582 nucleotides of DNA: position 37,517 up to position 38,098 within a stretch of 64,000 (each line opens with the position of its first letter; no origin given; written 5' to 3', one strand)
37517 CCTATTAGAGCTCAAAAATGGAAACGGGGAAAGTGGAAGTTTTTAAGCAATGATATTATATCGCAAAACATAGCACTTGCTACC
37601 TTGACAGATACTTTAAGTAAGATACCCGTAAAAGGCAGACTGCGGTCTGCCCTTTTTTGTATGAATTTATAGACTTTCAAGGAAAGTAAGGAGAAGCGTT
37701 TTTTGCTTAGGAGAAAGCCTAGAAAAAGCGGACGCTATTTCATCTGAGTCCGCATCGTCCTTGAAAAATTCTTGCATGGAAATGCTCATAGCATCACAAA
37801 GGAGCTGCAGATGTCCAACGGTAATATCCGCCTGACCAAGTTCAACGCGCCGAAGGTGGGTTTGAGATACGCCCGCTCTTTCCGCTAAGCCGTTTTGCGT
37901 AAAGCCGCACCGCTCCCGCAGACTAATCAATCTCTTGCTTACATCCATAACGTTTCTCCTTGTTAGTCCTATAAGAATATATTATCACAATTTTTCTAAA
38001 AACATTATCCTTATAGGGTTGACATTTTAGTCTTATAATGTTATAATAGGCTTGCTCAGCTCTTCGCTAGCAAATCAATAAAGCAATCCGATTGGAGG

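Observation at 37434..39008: Low-GC two-gene islet (XRE repressor plus unknown 216-aa ORF) bracketed by a duplicated pair of terminators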

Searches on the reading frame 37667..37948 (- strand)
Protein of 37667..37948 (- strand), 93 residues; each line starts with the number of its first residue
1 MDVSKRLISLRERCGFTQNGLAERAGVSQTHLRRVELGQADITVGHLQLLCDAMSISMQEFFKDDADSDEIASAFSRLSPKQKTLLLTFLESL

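Call 8: search_protein_families(library=pfam, proteins=[window:37667-37948:-], max_evalue=0.01)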
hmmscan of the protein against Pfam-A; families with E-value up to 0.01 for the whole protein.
window:37667-37948:- (93 aa): 3 families
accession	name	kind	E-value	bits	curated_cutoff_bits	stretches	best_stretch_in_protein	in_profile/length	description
PF01381.28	HTH_3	-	1.7e-11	44.4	23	1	9-61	3-55/55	Helix-turn-helix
PF13560.12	HTH_31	-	9.9e-09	35.8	27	1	6-53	5-53/64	Helix-turn-helix domain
PF13443.12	HTH_26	-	8e-05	23.2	22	1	10-67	5-63/63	Cro/C1-type HTH DNA-binding domain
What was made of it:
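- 37667..37948 (-): XRE-family HTH repressor, 93 aa. Pfam HTH_3 E=1.7e-11 (call 8).
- Checked: The XRE is 37667-37948 (-), 93 aa, Pfam HTH_3 E=1.7e-11 (call 8). orf216 is 38107-38757 (+), with six Trp in its first 33 residues and one hydrophobic segment near the C-terminus.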

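Call 9: search_protein_families(library=padloc, proteins=[window:37667-37948:-], max_evalue=1)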
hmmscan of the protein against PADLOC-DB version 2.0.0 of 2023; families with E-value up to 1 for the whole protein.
window:37667-37948:- (93 aa): 20 families
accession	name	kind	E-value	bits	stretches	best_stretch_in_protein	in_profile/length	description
PDLC02926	HTH_VI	-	3e-10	38.2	1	5-91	4-89/92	-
PDLC04142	capH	-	7.6e-09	34.6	1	4-91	8-96/103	capH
PDLC03953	RmrA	-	5.2e-08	30.5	1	4-71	7-73/373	-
PDLC03946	RmrA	-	1e-06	25.8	1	4-69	4-69/357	-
PDLC03949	RmrA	-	1.6e-06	25.3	1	4-77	4-77/363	-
PDLC03951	RmrA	-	9.5e-06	22.8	1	4-77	10-82/400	-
PDLC04775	PDC-M69A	-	1.7e-05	23.3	1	11-68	16-73/113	-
PDLC03947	RmrA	-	0.00013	18.9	1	4-77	13-86/383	-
PDLC03665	Control_protein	-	0.00014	20.1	1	6-62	12-69/77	control protein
PDLC03536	REase_II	-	0.00014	19.6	1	4-62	12-70/237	Type II restriction enzyme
PDLC03664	Control_protein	-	0.00076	17.9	1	4-62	15-73/74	control protein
PDLC03954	RmrA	-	0.001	16.1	1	4-71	12-79/380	-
PDLC03955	RmrA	-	0.0024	15.2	1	6-72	24-89/371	-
PDLC03666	Control_protein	-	0.0047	15.3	1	5-63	9-67/77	control protein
PDLC03671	Control_protein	-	0.0049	15.1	1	9-60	21-72/84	control protein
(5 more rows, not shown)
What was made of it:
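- On CapH/CapP defence regulator: The capH HMM hit is weak, 34.6 bits (call 9).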

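Call 10: search_protein_families(library=phrogs, proteins=[window:37667-37948:-], max_evalue=1)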
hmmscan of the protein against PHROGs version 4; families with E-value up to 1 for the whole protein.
window:37667-37948:- (93 aa): 39 families (the best 25 are shown)
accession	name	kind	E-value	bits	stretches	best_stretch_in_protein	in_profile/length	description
phrog_3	-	transcription regulation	1.5e-08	35.9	1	1-69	87-153/430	transcriptional repressor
phrog_8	-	transcription regulation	4.7e-08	33.8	1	2-68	76-222/346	transcriptional regulator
phrog_5823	-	transcription regulation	5.8e-08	33.3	1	2-66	6-71/404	transcriptional regulator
phrog_2967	-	transcription regulation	4.7e-07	30.6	1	3-87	11-99/225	transcriptional regulator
phrog_13326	-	unknown function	2.1e-06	28.9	1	17-70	9-62/151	-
phrog_2439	-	transcription regulation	3.9e-06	27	1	4-78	9-83/367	transcriptional regulator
phrog_2328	-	transcription regulation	3.1e-05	24.8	1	2-69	15-82/128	transcriptional repressor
phrog_1373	-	transcription regulation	4.1e-05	24.6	1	9-59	70-120/166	transcriptional regulator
phrog_17822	-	unknown function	9e-05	22.8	1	2-48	7-53/267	-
phrog_11553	-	unknown function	0.00014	22.3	1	3-68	36-100/278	-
phrog_24325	-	transcription regulation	0.00017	23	1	2-55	52-106/133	transcriptional regulator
phrog_7241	-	transcription regulation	0.00018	22.5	1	7-56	66-115/122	transcriptional regulator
phrog_4583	-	transcription regulation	0.0002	22.3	1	12-72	20-80/81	transcriptional repressor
phrog_2339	-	DNA, RNA and nucleotide metabolism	0.00023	22.1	1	5-58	28-82/98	HTH DNA binding protein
phrog_147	-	transcription regulation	0.0011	20.3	1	1-51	3-54/100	transcriptional regulator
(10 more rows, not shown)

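Call 30: find_encoding_contigs(protein=window:37667-37948:-, flank=10000, max_places=10)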
Protein window:37667-37948:- (93 aa): no gene with exactly this product is on record in the collection.

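Call 32: find_homologous_proteins(query=window:37667-37948:-, max_evalue=1e-8)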
Query window:37667-37948:- (93 aa): 2304 proteins with E <= 1e-8 among 2309 candidates; the best 120 are listed.
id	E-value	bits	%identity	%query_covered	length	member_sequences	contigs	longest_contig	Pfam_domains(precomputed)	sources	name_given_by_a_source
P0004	4.2e-52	191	100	100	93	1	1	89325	PF01381.29,PF13560.13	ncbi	-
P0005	1.2e-47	177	91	100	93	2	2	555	PF01381.29,PF13560.13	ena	-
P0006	3.5e-47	175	89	100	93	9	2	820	PF01381.29,PF13560.13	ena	-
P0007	5.0e-47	175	91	100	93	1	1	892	PF01381.29,PF13560.13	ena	-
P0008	5.8e-47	175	92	100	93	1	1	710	PF01381.29,PF13560.13,PF13443.13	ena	-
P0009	5.8e-47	175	88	100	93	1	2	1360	PF01381.29,PF13560.13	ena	-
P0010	6.0e-47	175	89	100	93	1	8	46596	PF01381.29,PF13560.13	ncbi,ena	-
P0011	6.6e-47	175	90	100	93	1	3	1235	PF01381.29,PF13560.13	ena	-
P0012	7.5e-47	174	88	100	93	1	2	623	PF01381.29,PF13560.13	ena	-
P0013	7.7e-47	174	89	100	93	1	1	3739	PF01381.29,PF13560.13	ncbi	-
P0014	7.9e-47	174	91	100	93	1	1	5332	PF01381.29,PF13560.13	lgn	-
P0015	8.2e-47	174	88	100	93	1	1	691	PF01381.29,PF13560.13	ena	-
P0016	8.2e-47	174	88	100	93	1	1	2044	PF01381.29,PF13560.13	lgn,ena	-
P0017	8.4e-47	174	89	100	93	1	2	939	PF01381.29,PF13560.13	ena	-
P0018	8.5e-47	174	88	100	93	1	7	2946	PF01381.29,PF13560.13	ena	-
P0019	1.1e-46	174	88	100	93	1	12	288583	PF01381.29,PF13560.13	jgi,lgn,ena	-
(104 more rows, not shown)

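Call 34: find_encoding_contigs(protein=P0010, flank=6000, max_places=6)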
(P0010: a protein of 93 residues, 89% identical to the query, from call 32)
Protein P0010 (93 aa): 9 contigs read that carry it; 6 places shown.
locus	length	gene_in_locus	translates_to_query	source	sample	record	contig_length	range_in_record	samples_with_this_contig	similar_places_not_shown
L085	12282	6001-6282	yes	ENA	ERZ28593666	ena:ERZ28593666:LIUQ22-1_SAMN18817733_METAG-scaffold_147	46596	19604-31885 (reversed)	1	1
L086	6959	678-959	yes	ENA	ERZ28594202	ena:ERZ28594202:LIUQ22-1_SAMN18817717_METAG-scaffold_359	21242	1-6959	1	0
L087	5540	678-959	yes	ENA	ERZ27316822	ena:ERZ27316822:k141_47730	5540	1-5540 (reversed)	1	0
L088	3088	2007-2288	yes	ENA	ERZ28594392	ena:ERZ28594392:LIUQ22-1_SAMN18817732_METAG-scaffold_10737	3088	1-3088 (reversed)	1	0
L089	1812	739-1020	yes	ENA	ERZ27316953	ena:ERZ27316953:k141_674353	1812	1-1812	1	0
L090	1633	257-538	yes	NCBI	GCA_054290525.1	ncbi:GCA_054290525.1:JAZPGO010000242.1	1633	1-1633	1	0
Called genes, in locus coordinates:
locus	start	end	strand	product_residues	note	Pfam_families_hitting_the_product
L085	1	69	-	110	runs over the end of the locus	PF12844:HTH_19, PF13560:HTH_31, PF01381:HTH_3, PF13443:HTH_26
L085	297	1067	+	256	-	PF13240:Zn_Ribbon_1 (weak)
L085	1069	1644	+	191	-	-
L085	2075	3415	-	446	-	PF01229:Glyco_hydro_39, PF11790:Glyco_hydro_cc (faint)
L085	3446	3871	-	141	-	PF00719:Pyrophosphatase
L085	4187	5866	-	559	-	-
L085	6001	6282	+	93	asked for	PF13560:HTH_31, PF01381:HTH_3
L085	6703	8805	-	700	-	-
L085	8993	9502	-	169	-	-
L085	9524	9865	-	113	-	-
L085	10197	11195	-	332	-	PF14057:GGGtGRT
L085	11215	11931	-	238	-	-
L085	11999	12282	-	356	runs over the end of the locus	PF00365:PFK, PF01513:NAD_kinase (weak), PF00781:DAGK_cat (faint)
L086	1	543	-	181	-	?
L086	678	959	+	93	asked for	PF13560:HTH_31, PF01381:HTH_3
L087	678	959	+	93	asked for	PF13560:HTH_31, PF01381:HTH_3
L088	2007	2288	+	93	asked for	PF13560:HTH_31, PF01381:HTH_3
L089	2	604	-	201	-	?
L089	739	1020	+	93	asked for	PF13560:HTH_31, PF01381:HTH_3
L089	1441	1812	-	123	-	?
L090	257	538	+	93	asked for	PF13560:HTH_31, PF01381:HTH_3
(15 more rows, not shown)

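Call 35: find_encoding_contigs(protein=P0019, flank=6000, max_places=6)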
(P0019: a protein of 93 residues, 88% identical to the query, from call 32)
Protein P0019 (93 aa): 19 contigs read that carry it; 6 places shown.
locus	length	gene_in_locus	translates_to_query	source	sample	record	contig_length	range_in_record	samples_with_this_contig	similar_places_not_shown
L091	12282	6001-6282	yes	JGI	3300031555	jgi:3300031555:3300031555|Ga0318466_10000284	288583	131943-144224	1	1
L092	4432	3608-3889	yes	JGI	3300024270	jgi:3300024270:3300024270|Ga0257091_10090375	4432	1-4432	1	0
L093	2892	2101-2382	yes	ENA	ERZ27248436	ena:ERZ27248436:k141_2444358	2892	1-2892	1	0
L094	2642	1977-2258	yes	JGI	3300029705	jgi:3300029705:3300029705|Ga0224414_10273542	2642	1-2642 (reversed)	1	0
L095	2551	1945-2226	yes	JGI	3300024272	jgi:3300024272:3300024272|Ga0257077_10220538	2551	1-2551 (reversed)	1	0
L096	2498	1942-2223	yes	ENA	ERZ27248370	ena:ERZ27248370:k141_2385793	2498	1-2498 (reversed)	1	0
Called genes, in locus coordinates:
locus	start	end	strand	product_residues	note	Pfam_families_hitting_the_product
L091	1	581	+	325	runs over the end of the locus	PF16654:DAPDH_C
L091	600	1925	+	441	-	PF00278:Orn_DAP_Arg_deC, PF02784:Orn_Arg_deC_N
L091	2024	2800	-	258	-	-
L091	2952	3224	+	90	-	PF13560:HTH_31, PF12844:HTH_19, PF01381:HTH_3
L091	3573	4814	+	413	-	-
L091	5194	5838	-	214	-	-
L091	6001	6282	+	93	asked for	PF13560:HTH_31, PF01381:HTH_3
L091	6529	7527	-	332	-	PF14057:GGGtGRT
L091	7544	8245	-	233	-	-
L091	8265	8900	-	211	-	PF00657:Lipase_GDSL, PF13472:Lipase_GDSL_2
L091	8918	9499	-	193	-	PF06130:PTAC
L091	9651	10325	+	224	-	PF00574:CLP_protease, PF25145:NfeD1b_N (weak)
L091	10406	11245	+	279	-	PF07411:DUF1508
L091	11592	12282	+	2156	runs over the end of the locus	PF05593:RHS_repeat (faint)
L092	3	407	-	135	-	?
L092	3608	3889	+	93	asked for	PF13560:HTH_31, PF01381:HTH_3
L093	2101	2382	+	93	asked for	PF13560:HTH_31, PF01381:HTH_3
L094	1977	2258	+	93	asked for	PF13560:HTH_31, PF01381:HTH_3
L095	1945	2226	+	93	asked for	PF13560:HTH_31, PF01381:HTH_3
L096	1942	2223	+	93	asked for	PF13560:HTH_31, PF01381:HTH_3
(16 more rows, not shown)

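Call 39: find_related_loci(query=window:37667-37948:-, collection=metagenome_contigs, flank=5000)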
Query window:37667-37948:- (93 aa) in metagenome_contigs; peptide patterns used: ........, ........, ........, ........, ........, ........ (x = any residue, [..] = any of these).
492 stretches matched a pattern; 26 encode a relative of the query (tblastn E <= 1e-3); 26 distinct loci.
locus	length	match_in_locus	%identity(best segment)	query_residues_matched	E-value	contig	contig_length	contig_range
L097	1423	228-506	83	1-93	2e-53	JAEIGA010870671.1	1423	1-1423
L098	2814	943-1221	83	1-93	3e-50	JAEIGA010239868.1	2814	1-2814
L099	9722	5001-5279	80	1-93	3e-49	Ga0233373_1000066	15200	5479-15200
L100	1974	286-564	83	1-93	2e-49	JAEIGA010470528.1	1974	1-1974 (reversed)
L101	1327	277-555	80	1-93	3e-49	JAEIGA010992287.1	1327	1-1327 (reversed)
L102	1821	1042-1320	75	1-93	6e-48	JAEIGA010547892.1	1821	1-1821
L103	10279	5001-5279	76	1-93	6e-47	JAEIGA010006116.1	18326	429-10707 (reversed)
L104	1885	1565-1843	74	1-93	2e-45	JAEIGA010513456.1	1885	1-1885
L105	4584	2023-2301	73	1-93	1e-44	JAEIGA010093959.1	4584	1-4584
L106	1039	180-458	72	1-93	8e-45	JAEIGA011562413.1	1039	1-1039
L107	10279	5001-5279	63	1-93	6e-40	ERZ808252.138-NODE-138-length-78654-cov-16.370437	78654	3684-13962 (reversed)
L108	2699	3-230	80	18-93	5e-39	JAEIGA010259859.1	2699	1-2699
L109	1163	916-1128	85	1-71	1e-39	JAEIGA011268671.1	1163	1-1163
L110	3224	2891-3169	62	1-93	2e-38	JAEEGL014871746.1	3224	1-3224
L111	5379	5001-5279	62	1-93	6e-38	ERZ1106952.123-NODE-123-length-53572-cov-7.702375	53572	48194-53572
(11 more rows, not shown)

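Call 40: find_related_loci(query=window:37667-37948:-, collection=viral_contigs, flank=5000)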
Query window:37667-37948:- (93 aa) in viral_contigs; peptide patterns used: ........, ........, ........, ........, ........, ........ (x = any residue, [..] = any of these).
25 stretches matched a pattern; 1 encode a relative of the query (tblastn E <= 1e-3); 1 distinct loci.
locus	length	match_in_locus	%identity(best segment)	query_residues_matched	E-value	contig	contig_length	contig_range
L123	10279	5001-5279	72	1-93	6e-45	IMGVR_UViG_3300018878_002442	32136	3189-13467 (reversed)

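Call 58: search_protein_families(library=ncbifam, proteins=[window:37667-37948:-], max_evalue=0.01)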
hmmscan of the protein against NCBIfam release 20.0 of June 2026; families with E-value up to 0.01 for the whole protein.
window:37667-37948:- (93 aa): 12 families
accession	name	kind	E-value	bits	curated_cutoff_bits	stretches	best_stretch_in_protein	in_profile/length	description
NF041951.1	phage_RstR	subfamily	1.1e-10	41.7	80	1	1-92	1-98/108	RstR family transcriptional repressor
NF006015.0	PRK08154.1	subfamily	2.2e-10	40.2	204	1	3-72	31-101/314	anaerobic benzoate catabolism transcriptional regulator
TIGR03070.1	couple_hipB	subfamily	4.6e-08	32.9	71.65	1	5-56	5-56/58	type II toxin-antitoxin system Y4mF family antitoxin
NF007408.0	PRK09943.1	equivalog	2.6e-07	30.4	211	1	3-71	8-76/185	HTH-type transcriptional regulator PuuR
NF047948.1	male_kill_WMK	equivalog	4.9e-07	29.5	300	1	3-65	6-68/300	WO male-killing family protein Wmk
NF046032.1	TransRegSlrRBacil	equivalog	0.00023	21.3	250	1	10-64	9-64/149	HTH-type transcriptional regulator SlrR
NF038139.1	Reg_Aceta_RamB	equivalog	0.00053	18.8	700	1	3-72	3-71/465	acetate metabolism transcriptional regulator RamB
NF058600.1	TransRegSco1979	equivalog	0.0011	18.1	350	1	3-58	9-64/280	Sco1979 family transcriptional regulator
TIGR02937.1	sigma70-ECF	superfamily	0.0025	17.5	42.9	0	5-35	123-153/165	sigma-70 family RNA polymerase sigma factor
NF007257.0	PRK09706.1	subfamily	0.0026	17.6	101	1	3-88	6-95/135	transcriptional repressor DicA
NF041575.1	antitoxPezA_Strep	equivalog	0.0059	16.6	290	1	5-60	4-59/158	type II toxin-antitoxin system antitoxin PezA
NF041677.1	trans_regClgR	equivalog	0.0079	16.3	170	1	10-68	16-74/113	transcriptional regulator ClgR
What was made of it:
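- The XRE's best NCBIfam and PHROG similarities are to phage repressors: RstR E=1.1e-10 (below its cutoff) and phrog_3 (calls 10, 58).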
